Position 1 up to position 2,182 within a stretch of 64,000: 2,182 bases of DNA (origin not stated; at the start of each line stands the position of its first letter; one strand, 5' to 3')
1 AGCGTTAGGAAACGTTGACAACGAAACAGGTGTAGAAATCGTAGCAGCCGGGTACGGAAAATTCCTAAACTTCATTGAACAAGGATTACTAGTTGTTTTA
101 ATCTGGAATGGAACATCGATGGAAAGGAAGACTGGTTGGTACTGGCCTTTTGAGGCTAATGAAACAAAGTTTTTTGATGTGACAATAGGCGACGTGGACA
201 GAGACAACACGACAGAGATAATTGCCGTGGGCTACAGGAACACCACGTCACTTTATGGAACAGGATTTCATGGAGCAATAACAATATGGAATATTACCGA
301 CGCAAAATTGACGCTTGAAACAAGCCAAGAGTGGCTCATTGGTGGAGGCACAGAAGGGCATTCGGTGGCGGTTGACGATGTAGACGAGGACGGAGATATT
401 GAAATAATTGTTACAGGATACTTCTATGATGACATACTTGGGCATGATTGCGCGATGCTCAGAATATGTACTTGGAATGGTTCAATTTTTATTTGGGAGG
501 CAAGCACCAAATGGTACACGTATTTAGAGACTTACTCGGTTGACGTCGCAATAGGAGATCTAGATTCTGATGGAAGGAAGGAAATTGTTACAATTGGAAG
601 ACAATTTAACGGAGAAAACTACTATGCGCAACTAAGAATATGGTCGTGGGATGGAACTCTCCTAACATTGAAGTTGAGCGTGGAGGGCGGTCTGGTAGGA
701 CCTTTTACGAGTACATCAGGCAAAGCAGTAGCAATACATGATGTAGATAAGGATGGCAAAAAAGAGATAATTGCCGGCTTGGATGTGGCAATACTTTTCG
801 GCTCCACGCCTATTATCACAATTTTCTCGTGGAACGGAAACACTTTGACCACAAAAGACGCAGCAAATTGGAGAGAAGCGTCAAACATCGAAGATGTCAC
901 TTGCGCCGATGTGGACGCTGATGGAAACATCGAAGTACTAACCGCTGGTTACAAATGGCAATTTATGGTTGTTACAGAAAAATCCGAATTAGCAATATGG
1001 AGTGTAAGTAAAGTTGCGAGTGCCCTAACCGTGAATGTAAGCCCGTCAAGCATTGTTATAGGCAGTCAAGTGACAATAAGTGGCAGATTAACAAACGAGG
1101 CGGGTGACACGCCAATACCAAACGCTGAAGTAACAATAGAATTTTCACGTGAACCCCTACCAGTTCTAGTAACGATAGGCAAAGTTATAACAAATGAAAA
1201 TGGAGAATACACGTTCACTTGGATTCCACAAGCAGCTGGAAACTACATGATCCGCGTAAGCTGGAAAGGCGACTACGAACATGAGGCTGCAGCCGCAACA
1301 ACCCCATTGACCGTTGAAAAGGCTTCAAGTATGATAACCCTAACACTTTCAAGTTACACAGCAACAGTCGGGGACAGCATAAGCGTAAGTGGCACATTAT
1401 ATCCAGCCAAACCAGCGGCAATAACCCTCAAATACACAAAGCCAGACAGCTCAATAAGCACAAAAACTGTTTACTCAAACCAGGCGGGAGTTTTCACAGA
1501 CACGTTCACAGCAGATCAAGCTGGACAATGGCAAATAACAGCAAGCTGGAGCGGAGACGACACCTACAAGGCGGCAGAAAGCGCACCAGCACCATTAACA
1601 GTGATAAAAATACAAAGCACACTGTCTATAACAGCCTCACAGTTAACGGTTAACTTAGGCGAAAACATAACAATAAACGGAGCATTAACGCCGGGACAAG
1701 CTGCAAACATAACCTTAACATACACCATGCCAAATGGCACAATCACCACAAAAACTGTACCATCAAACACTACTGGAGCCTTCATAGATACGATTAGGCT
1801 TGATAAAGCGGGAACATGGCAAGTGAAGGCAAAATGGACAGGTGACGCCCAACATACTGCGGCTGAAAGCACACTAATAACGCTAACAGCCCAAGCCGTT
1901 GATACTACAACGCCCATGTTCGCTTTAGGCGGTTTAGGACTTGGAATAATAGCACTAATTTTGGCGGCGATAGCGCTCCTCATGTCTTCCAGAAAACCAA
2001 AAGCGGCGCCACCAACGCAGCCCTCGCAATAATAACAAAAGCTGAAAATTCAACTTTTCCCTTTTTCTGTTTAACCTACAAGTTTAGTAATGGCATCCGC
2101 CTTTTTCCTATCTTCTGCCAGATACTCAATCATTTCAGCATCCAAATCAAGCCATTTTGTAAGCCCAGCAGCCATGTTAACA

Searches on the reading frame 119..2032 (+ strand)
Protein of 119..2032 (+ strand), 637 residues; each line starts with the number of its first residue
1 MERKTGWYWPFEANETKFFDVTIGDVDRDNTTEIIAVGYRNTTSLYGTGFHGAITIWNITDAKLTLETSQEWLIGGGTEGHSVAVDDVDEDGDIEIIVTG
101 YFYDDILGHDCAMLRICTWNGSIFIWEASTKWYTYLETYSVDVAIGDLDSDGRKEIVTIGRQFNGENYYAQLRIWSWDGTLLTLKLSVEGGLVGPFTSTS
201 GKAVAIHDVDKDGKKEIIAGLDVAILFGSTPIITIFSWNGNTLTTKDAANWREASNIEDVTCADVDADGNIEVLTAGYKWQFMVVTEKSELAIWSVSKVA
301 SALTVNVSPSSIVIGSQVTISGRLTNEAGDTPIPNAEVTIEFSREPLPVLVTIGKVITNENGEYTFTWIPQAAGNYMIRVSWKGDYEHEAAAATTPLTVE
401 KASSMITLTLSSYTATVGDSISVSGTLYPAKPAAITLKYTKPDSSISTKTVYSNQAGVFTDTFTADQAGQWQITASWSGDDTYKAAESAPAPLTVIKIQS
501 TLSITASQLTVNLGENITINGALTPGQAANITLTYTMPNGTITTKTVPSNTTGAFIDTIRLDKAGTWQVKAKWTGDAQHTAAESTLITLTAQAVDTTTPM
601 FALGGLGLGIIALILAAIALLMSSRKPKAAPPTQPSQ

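Call 57: search_protein_families(library=pfam, proteins=[window:119-2032:+], max_evalue=0.001)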
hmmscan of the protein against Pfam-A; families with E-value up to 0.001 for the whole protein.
window:119-2032:+ (637 aa): 12 families
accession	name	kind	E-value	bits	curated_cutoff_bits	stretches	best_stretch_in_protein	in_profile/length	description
PF16640.11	Big_3_5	-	4.3e-22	78.9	35.5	3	306-399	2-87/88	Bacterial Ig-like domain (group 3)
PF13517.12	FG-GAP_3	-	4.9e-14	53.1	26.9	1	25-98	1-61/61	FG-GAP-like repeat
PF02369.22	Big_1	-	4.9e-10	39.8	34.9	1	317-387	18-85/93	Bacterial Ig-like domain (group 1)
PF13620.12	CarboxypepD_reg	-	2.1e-09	38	32.3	1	319-390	1-64/82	Carboxypeptidase regulatory-like domain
PF13115.11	YtkA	-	9.2e-08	33.1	25.9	0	301-380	5-84/85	YtkA-like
PF00630.25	Filamin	-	3.5e-06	28.2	26.9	0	326-384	30-84/93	Filamin/ABP280 repeat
PF00801.26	PKD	-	0.00015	22.1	23.5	0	502-586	2-78/80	PKD domain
PF01839.29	FG-GAP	-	0.00037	20.8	22.1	0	143-159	5-21/37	FG-GAP repeat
PF13715.12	CarbopepD_reg_2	-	0.00038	20.9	32.2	0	320-384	1-54/88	CarboxypepD_reg-like domain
PF14054.11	DUF4249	-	0.00053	20.1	28.5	0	301-409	14-116/269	Domain of unknown function (DUF4249)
PF08400.16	phage_tail_N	-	0.00076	19.9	26.6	0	318-383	3-65/134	Prophage tail fibre N-terminal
PF17210.9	SdrD_B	-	0.00077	20.1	29.7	0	327-401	18-85/112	SdrD B-like domain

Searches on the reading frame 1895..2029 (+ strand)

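Call 65: search_protein_families(library=ncbifam, proteins=[window:1895-2029:+], max_evalue=10)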
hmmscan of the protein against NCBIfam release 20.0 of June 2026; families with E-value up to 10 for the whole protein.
seq(45 aa): 1 family
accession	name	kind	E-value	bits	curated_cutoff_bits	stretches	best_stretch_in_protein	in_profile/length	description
TIGR01167.1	LPXTG_anchor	domain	1.9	9.3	15.9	1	4-34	8-31/34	LPXTG cell wall anchor domain-containing protein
